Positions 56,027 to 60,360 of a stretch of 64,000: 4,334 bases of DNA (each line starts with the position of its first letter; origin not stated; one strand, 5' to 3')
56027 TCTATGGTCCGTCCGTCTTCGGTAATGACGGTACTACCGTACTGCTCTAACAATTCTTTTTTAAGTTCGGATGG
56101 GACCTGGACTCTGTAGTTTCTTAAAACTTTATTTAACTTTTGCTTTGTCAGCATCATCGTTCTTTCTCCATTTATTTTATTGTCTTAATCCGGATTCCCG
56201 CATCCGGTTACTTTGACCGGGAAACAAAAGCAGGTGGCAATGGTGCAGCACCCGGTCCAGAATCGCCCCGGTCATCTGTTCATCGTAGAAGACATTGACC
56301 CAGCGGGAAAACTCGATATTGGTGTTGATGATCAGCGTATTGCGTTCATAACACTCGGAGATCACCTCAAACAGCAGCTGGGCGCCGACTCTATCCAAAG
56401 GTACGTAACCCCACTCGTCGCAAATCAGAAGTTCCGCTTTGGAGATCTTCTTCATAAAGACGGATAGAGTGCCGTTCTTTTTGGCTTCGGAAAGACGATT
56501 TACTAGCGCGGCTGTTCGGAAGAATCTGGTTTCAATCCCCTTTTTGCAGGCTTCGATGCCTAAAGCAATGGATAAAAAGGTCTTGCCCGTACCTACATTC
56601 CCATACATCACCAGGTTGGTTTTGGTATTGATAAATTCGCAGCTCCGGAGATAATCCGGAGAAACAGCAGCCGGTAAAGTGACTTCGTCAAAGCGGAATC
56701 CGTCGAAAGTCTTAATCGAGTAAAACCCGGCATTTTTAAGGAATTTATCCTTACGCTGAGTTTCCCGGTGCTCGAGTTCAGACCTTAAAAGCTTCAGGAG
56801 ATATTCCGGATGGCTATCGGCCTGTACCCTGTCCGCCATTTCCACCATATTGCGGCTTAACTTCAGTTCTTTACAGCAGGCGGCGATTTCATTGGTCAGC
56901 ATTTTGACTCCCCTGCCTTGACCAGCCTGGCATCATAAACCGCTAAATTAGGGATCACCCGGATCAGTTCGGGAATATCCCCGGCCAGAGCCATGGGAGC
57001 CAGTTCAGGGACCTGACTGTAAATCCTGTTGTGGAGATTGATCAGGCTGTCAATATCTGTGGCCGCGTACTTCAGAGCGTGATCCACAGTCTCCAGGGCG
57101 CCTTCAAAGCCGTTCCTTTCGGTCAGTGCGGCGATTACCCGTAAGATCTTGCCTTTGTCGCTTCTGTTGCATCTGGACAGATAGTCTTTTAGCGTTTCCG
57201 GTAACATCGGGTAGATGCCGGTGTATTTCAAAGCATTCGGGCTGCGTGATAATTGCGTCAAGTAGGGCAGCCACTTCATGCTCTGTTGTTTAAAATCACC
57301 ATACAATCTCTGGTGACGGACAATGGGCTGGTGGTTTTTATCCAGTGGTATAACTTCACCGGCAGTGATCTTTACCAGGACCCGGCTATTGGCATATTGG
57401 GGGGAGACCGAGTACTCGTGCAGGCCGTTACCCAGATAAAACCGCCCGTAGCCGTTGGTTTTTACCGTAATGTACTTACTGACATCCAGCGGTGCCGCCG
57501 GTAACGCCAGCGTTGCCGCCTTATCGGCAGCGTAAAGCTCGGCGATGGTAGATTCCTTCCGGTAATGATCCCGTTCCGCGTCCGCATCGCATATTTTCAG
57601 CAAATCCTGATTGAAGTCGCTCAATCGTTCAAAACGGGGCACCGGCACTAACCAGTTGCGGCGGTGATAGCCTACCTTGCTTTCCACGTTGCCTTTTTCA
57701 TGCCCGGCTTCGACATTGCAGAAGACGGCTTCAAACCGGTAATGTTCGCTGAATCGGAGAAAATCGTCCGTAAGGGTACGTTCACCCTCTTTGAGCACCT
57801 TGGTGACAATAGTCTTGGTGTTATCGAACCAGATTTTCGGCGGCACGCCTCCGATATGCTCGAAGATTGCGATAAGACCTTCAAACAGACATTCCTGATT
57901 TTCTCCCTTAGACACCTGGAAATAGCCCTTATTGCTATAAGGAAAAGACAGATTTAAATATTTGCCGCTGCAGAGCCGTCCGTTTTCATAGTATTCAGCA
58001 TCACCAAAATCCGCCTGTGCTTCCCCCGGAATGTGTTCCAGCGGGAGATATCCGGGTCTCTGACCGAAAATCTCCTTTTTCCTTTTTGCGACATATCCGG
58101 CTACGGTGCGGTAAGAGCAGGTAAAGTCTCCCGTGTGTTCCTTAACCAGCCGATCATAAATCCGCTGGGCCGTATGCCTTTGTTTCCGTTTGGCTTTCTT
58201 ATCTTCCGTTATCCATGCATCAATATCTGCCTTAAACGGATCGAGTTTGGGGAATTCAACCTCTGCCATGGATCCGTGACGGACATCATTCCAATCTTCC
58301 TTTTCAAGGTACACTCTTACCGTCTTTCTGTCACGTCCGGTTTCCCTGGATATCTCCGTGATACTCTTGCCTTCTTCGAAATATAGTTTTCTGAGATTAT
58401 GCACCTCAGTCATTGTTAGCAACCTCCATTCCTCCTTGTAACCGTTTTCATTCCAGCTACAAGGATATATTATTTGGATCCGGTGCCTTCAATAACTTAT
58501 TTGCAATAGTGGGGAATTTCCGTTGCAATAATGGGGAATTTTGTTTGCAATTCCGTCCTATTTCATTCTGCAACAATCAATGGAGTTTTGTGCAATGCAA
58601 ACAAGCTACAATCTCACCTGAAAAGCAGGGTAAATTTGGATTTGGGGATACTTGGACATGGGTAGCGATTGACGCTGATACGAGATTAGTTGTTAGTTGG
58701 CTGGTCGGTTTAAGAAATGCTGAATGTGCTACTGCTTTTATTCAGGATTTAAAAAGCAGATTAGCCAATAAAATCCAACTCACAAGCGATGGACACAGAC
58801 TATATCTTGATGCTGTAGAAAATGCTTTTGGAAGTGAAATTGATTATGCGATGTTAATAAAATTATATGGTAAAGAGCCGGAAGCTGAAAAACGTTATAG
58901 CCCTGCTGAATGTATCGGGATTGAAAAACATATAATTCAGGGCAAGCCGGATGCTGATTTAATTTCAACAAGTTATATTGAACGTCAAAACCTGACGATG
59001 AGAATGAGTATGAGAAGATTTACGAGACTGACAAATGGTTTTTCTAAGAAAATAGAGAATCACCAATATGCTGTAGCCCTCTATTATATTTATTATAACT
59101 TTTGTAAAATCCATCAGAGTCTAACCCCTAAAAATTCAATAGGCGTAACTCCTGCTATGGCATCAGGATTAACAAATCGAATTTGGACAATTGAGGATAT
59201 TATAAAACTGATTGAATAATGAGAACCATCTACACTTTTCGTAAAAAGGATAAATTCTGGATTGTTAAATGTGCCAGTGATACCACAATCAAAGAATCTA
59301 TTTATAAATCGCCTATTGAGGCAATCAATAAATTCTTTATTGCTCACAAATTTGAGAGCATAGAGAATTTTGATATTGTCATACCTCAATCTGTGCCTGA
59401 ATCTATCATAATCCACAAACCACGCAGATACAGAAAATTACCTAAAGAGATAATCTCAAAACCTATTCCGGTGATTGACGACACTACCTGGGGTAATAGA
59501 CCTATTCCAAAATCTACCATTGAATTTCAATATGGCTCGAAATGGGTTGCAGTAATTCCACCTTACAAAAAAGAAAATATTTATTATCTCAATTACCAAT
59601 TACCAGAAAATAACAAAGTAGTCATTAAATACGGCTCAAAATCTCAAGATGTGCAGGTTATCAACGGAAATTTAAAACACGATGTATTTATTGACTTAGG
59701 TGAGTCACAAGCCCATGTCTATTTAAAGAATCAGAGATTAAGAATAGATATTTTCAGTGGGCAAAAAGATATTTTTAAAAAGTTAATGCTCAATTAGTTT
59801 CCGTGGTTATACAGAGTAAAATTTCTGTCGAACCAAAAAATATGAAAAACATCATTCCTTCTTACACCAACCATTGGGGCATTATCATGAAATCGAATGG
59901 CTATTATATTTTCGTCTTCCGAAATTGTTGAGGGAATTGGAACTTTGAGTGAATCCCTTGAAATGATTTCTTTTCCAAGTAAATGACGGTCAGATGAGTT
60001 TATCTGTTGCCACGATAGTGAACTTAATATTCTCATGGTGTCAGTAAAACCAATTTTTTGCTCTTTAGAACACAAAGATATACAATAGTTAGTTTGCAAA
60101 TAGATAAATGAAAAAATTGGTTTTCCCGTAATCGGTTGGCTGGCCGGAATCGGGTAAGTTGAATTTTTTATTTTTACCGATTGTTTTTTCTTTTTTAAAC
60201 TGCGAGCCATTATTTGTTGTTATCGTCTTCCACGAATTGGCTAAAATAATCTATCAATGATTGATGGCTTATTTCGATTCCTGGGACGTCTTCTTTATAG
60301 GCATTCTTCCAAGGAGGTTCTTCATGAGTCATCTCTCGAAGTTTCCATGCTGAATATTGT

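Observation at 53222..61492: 8.26-kb AT-rich cargo transposon with perfect 17-bp TIRs and an 8-bp target duplication; IS1-family-like but far larger than usual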

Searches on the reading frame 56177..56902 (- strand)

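Call 11: search_protein_families(library=ncbifam, max_evalue=0.01, proteins=[window:56177-56902:-])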
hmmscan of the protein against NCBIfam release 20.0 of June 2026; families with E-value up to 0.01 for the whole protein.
window:56177-56902:- (241 aa): 13 families
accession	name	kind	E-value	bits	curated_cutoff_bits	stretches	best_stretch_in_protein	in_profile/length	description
NF038214.1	IS21_help_AAA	equivalog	2.7e-68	230.1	200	1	24-236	21-232/232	IS21-like element helper ATPase IstB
NF006616.1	PRK09183.1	subfamily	6.5e-52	176.3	300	1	5-236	6-244/253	IS21-like element helper ATPase IstB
NF005098.0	PRK06526.1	subfamily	1.1e-49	169.3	296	1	11-236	24-251/266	transposase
NF006038.0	PRK08181.1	subfamily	4e-34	118.1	317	1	32-235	44-248/271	transposase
NF005304.0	PRK06835.1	equivalog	9.5e-16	57.8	215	1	90-235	179-322/330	ATP-binding protein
NF005992.0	PRK08116.1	subfamily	2.1e-15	56.6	189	1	50-236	64-255/269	hypothetical protein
NF006505.0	PRK08939.1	equivalog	3.3e-07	29.9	228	1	83-165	145-227/306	primosomal protein DnaI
TIGR00362.1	DnaA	equivalog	2.4e-06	26.9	343.9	1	96-192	139-237/437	chromosomal replication initiator protein DnaA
NF009043.0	PRK12377.1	subfamily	2.7e-06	27.1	389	1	49-166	53-174/248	ATP-binding protein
NF001154.0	PRK00149.3-3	equivalog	8.3e-06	25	410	1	96-192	152-252/462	chromosomal replication initiator protein DnaA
NF040713.1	ZapE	equivalog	0.0019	17.5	140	1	95-194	53-154/344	cell division protein ZapE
NF005931.1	PRK07952.1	equivalog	0.0034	17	357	1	87-166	92-174/246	replicative helicase loader DnaC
NF005378.0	PRK06921.1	subfamily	0.0083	15.2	207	0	84-164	105-186/266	hypothetical protein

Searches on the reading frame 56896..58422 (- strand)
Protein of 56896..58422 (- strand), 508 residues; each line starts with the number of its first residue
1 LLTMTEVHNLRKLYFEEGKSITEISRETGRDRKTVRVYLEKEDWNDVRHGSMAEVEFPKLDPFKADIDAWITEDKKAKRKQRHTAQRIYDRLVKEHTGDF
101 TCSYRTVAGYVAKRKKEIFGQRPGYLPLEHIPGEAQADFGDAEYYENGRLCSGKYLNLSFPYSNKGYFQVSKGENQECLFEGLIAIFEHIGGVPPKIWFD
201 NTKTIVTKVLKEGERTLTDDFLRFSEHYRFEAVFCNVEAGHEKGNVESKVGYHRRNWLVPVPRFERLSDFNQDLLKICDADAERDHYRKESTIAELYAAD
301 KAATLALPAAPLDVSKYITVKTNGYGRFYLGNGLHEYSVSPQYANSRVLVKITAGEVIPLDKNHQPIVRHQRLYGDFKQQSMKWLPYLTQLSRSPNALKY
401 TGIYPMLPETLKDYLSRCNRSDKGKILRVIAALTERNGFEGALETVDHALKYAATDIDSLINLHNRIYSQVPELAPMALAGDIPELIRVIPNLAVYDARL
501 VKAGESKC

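Call 11: search_protein_families(library=ncbifam, max_evalue=0.01, proteins=[window:56896-58422:-])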
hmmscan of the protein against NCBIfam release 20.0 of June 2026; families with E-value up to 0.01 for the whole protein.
window:56896-58422:- (508 aa): 1 family
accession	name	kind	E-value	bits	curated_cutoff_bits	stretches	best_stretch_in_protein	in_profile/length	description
NF033546.1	transpos_IS21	equivalog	3.1e-75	253.4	160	1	12-309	2-294/294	IS21 family transposase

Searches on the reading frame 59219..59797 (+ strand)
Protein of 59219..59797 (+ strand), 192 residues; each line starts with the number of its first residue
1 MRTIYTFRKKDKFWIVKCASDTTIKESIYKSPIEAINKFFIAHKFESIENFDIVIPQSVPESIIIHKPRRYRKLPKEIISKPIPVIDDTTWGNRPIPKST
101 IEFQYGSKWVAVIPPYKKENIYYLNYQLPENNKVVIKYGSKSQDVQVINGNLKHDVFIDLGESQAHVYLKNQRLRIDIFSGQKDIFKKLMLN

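Call 9: search_protein_families(library=pfam, max_evalue=0.01, proteins=[window:59219-59797:+])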
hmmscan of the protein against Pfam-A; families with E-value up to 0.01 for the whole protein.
window:59219-59797:+ (192 aa): 0 families

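Call 11: search_protein_families(library=ncbifam, max_evalue=0.01, proteins=[window:59219-59797:+])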
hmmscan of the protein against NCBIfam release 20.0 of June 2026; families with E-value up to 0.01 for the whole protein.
window:59219-59797:+ (192 aa): 0 families

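Call 46: search_protein_families(library=padloc, max_evalue=0.01, proteins=[window:59219-59797:+])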
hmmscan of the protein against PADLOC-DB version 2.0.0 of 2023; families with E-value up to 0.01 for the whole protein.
window:59219-59797:+ (192 aa): 0 families

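Call 47: search_protein_families(library=phrogs, max_evalue=0.01, proteins=[window:59219-59797:+])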
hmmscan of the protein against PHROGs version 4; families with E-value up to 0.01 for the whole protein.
window:59219-59797:+ (192 aa): 0 families

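Call 51: find_homologous_proteins(query=window:59219-59797:+, max_evalue=0.001)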
Query window:59219-59797:+ (192 aa): 4 proteins with E <= 0.001 among 39 candidates.
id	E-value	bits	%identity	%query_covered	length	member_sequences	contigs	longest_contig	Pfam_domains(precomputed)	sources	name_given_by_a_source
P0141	6.7e-107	373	88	97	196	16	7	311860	-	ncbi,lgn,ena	ncbi:MAG: hypothetical protein WBL37_06320 [Dehalococcoidales bacterium]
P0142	3.3e-104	364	86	97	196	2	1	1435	-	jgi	jgi:hypothetical protein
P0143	6.7e-75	269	65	99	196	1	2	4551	-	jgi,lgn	jgi:hypothetical protein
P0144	5.5e-39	152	97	40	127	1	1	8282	-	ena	-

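Call 52: find_encoding_contigs(protein=P0141, flank=9000, max_places=6)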
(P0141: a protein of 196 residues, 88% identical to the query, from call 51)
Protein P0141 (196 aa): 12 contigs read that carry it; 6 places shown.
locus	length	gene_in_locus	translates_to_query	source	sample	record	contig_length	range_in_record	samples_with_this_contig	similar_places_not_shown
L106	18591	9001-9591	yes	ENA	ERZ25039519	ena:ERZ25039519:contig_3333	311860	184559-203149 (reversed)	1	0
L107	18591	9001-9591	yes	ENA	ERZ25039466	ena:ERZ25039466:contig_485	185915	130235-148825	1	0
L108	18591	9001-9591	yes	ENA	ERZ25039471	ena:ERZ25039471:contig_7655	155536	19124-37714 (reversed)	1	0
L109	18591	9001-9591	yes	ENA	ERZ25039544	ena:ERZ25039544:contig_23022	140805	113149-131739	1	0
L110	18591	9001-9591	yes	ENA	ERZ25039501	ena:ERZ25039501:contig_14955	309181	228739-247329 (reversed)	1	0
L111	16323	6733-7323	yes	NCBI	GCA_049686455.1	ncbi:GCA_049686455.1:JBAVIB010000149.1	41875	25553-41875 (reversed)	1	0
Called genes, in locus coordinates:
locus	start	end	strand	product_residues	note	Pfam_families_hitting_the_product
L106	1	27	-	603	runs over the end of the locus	PF02730:AFOR_N, PF01314:AFOR_C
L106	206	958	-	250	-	PF00583:Acetyltransf_1, PF13508:Acetyltransf_7 (weak)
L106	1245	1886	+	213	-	PF03575:Peptidase_S51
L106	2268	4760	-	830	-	PF02901:PFL-like, PF01228:Gly_radical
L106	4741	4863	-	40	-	-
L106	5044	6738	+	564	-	PF00496:SBP_bac_5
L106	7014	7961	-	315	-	PF02126:PTE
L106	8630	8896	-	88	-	-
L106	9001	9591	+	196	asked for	-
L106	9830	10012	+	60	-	-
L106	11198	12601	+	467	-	-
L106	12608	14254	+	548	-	PF27532:Mb0984_helical (faint), PF27098:Rv0959_3rd, PF13519:VWA_2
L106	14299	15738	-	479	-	PF09594:GT87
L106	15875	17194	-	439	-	PF02056:Glyco_hydro_4, PF11975:Glyco_hydro_4C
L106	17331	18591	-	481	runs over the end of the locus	PF01609:DDE_Tnp_1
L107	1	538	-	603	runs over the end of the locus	PF02730:AFOR_N, PF01314:AFOR_C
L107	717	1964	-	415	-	PF08818:DUF1801, PF00583:Acetyltransf_1, PF13508:Acetyltransf_7 (weak)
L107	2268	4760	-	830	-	PF02901:PFL-like, PF01228:Gly_radical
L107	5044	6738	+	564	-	PF00496:SBP_bac_5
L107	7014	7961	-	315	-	PF02126:PTE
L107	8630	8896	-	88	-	-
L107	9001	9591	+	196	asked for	-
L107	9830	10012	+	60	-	-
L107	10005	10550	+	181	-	-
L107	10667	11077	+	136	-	-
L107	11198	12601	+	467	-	-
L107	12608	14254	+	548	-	PF27532:Mb0984_helical (faint), PF27098:Rv0959_3rd, PF13519:VWA_2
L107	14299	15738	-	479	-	PF09594:GT87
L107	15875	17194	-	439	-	PF02056:Glyco_hydro_4, PF11975:Glyco_hydro_4C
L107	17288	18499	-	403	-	PF13439:Glyco_transf_4, PF13579:Glyco_trans_4_4, PF20706:GT4-conflict, PF00534:Glycos_transf_1, PF13692:Glyco_trans_1_4, PF13524:Glyco_trans_1_2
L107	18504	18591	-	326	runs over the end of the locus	PF13480:Acetyltransf_6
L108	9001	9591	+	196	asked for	-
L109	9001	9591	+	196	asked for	-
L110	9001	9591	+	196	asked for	-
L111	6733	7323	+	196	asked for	-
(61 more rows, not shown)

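Call 53: find_encoding_contigs(protein=P0143, flank=9000, max_places=3)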
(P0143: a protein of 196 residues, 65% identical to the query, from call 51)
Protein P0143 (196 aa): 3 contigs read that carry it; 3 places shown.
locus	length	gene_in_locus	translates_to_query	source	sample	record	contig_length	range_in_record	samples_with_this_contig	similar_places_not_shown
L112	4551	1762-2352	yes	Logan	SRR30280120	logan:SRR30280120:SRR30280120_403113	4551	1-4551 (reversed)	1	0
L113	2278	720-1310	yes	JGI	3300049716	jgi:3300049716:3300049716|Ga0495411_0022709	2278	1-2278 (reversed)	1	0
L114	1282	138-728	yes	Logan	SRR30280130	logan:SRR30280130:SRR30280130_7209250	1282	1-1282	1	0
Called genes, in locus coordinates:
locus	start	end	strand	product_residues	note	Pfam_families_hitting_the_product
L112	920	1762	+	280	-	PF03400:DDE_Tnp_IS1 (weak)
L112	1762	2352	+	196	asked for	-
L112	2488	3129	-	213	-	PF12686:DUF3800 (weak)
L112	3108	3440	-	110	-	-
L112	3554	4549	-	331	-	?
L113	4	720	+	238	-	PF13610:DDE_Tnp_IS240 (faint), PF03400:DDE_Tnp_IS1 (weak)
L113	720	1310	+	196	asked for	-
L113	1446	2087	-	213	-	PF12686:DUF3800 (weak)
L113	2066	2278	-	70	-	?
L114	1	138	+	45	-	?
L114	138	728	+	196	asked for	-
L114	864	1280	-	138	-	?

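Call 82: predict_structure(alignment_id=A5)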
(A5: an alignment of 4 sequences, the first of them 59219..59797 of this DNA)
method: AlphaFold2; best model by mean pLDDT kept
length: 192 residues; sequences in the alignment: 4
mean_pLDDT: 45.7   pTM: 0.34
mean pLDDT of the five models: 45.7, 39.8, 39.1, 36.8, 36.6
residues with pLDDT >= 90: 0; 70-90: 0; 50-70: 67; < 50: 125
segments of 3 or more residues with pLDDT < 50: 1-3, 18-28, 48-52, 54-100, 104-111, 113-134, 138-140, 146-151, 180-192
pLDDT, mean of each block of 10 residues (from residue 1): 51 50 46 59 54 44 30 29 40 42 48 39 41 48 49 53 55 53 39 31
secondary structure, 60 per line:
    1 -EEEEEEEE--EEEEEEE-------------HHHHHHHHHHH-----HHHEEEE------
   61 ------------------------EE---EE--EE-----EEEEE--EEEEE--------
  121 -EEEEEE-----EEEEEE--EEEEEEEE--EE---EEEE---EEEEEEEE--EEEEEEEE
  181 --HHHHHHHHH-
elements in order: E2-9 E12-18 H32-42 E51-54 E101-105 E108-112 E122-127 E133-138 E141-148 E156-159 E163-170 E173-180 H183-191

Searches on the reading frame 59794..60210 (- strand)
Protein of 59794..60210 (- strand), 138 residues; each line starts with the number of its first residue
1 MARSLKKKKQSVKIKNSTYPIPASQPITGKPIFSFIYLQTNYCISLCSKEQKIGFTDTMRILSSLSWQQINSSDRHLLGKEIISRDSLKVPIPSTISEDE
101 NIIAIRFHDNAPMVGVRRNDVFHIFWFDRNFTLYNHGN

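Call 9: search_protein_families(library=pfam, max_evalue=0.01, proteins=[window:59794-60210:-])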
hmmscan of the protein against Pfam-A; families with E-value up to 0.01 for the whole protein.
window:59794-60210:- (138 aa): 0 families

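Call 11: search_protein_families(library=ncbifam, max_evalue=0.01, proteins=[window:59794-60210:-])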
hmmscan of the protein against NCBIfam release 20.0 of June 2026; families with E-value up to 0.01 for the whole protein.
window:59794-60210:- (138 aa): 1 family
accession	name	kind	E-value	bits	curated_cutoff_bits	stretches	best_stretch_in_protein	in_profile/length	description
NF046006.1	MAG6450_fam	subfamily_domain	0.00012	22.5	40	1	38-131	9-99/103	MAG6450 family protein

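Call 46: search_protein_families(library=padloc, max_evalue=0.01, proteins=[window:59794-60210:-])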
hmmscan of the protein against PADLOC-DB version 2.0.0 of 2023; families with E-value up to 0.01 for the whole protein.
window:59794-60210:- (138 aa): 1 family
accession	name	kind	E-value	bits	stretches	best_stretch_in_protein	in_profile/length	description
PDLC03891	NsnC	-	1.8e-06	25.7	1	34-137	183-284/284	-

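Call 47: search_protein_families(library=phrogs, max_evalue=0.01, proteins=[window:59794-60210:-])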
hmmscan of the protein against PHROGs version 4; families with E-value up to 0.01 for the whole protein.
window:59794-60210:- (138 aa): 1 family
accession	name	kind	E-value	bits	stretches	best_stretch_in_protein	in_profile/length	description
phrog_8366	-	unknown function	7.5e-43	147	1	5-136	5-140/140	-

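Call 85: search_protein_families(library=pfam, max_evalue=0.1, proteins=[window:59794-60210:-])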
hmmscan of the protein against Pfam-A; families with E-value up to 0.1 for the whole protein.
window:59794-60210:- (138 aa): 1 family
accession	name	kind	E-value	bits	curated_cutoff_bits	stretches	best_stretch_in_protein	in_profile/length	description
PF14050.11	Nudc_N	-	0.045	14.2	31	1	32-59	23-50/60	N-terminal conserved domain of Nudc.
